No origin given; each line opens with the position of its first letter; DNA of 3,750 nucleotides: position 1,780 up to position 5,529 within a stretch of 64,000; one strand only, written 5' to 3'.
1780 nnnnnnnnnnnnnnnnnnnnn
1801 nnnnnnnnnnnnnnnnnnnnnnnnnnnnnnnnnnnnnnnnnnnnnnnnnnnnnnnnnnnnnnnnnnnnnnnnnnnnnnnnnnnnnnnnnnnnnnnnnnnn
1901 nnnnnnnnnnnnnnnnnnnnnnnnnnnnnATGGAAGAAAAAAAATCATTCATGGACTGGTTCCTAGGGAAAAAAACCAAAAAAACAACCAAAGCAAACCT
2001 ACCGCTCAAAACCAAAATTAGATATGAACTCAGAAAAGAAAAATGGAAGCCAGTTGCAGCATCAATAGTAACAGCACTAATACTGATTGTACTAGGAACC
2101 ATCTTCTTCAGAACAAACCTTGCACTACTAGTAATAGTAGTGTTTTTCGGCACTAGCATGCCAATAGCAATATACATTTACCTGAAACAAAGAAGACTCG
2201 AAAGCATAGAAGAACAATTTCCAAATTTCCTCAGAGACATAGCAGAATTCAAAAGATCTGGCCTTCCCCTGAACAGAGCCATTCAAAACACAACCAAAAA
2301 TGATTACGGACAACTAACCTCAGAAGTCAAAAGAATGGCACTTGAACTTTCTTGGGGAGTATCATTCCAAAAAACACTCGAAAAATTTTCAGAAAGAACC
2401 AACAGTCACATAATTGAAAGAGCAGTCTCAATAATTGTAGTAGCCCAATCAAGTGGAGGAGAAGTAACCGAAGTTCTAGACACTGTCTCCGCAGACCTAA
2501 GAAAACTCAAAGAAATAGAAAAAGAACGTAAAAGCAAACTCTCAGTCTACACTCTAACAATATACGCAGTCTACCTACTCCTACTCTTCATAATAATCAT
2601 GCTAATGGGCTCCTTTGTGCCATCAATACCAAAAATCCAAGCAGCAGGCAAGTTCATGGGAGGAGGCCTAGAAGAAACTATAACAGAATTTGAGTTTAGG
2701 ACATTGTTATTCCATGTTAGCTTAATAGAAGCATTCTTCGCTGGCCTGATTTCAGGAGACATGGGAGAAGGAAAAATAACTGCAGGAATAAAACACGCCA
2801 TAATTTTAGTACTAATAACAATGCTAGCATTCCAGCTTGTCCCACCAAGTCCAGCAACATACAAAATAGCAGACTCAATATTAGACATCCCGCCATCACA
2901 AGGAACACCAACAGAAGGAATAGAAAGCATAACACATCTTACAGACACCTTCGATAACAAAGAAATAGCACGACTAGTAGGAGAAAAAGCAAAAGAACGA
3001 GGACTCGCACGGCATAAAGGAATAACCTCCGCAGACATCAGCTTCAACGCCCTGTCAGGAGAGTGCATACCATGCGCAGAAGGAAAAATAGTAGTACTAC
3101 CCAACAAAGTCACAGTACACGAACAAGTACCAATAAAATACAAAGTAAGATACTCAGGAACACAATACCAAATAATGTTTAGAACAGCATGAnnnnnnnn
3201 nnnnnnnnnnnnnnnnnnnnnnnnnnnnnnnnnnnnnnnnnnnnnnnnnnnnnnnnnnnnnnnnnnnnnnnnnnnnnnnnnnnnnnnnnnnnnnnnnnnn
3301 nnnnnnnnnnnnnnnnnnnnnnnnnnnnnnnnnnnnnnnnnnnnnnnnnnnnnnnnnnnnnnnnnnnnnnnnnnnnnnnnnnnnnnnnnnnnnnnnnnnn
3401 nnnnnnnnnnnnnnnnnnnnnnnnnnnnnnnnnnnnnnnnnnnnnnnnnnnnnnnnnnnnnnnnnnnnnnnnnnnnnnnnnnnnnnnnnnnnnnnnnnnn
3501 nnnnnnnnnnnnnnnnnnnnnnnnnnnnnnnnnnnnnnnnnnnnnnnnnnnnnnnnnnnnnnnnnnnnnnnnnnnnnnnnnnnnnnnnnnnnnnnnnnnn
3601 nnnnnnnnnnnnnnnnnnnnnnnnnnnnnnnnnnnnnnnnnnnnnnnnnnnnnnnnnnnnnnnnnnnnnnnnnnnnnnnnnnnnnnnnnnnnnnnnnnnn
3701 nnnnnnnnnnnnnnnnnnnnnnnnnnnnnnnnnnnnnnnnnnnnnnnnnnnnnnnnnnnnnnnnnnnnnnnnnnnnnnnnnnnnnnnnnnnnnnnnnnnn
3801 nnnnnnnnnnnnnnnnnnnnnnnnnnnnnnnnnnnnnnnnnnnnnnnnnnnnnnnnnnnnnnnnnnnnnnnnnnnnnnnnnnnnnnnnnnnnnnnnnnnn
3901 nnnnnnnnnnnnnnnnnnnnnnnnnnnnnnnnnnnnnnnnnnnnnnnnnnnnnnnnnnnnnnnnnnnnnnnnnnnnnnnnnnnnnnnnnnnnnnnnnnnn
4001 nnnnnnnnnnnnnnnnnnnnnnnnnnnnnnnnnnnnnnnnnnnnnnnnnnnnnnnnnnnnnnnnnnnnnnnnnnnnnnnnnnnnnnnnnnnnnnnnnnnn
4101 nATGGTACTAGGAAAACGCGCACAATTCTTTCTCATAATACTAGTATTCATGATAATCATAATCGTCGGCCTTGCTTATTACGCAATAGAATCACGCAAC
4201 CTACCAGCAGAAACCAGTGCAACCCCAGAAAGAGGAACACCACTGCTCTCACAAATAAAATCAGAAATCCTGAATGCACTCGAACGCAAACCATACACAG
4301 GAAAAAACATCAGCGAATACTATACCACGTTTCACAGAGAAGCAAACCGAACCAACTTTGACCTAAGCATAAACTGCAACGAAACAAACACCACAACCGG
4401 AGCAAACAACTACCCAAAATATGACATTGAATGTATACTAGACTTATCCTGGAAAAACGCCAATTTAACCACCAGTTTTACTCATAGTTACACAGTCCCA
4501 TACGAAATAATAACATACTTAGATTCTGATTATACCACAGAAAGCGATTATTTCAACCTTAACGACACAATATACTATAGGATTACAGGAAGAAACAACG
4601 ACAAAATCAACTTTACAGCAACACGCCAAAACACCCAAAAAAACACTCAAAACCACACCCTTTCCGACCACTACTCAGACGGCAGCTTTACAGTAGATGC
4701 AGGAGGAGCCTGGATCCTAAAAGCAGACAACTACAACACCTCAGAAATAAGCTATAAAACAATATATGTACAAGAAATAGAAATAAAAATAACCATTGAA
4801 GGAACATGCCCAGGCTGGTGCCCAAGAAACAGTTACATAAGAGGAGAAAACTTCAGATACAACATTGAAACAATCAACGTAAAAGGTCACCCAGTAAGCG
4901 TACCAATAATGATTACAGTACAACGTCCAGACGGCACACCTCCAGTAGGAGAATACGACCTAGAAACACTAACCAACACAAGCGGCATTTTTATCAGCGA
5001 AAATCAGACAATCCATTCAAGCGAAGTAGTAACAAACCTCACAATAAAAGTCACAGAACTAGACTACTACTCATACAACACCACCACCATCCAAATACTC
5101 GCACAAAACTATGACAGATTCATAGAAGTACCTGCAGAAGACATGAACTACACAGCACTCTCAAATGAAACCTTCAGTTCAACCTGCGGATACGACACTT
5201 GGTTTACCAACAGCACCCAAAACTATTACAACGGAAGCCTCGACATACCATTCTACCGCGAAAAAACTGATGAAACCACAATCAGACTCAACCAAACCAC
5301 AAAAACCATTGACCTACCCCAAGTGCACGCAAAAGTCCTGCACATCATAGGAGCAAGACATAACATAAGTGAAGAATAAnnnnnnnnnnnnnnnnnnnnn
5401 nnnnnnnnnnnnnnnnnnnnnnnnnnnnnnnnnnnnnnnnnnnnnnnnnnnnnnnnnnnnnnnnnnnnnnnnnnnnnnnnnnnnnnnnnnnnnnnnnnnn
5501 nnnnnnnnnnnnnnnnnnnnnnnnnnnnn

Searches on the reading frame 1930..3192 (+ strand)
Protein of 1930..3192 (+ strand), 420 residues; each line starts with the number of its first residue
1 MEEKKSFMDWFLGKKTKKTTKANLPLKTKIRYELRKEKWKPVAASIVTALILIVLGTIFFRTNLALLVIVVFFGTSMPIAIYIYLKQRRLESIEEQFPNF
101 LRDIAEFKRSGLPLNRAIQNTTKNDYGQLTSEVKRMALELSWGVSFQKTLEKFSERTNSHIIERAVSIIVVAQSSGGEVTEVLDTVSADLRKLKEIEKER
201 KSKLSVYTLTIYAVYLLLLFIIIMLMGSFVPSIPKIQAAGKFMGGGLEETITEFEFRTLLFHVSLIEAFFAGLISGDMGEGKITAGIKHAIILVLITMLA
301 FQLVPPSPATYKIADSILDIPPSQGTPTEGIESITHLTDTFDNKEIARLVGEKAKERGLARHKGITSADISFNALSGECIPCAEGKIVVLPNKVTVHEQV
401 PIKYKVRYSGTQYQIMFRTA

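Call 17: search_protein_families(library=pfam, proteins=[window:1930-3192:+], max_evalue=0.01)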
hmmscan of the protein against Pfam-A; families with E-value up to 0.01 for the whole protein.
window:1930-3192:+ (420 aa): 2 families
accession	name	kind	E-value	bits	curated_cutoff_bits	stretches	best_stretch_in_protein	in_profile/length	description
PF00482.28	T2SSF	-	2.5e-18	66.7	25.2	1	100-226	1-124/125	Type II secretion system (T2SS), protein F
PF04133.19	Vps55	-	0.0058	16.9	24.6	1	43-108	5-69/120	Vacuolar protein sorting 55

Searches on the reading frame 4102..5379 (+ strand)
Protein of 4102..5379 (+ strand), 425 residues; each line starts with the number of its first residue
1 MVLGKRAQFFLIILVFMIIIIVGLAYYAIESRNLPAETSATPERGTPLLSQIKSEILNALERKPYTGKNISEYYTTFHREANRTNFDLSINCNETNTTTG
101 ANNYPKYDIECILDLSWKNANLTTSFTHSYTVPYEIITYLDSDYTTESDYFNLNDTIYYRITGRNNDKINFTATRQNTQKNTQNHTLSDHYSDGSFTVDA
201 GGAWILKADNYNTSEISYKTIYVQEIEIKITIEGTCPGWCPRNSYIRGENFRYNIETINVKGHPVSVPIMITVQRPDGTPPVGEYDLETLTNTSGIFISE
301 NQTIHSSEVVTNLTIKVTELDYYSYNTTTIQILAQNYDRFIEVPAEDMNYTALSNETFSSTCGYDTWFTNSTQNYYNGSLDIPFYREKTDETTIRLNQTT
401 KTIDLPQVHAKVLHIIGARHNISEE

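Call 17: search_protein_families(library=pfam, proteins=[window:4102-5379:+], max_evalue=0.01)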
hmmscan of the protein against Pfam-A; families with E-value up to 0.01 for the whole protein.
window:4102-5379:+ (425 aa): 0 families
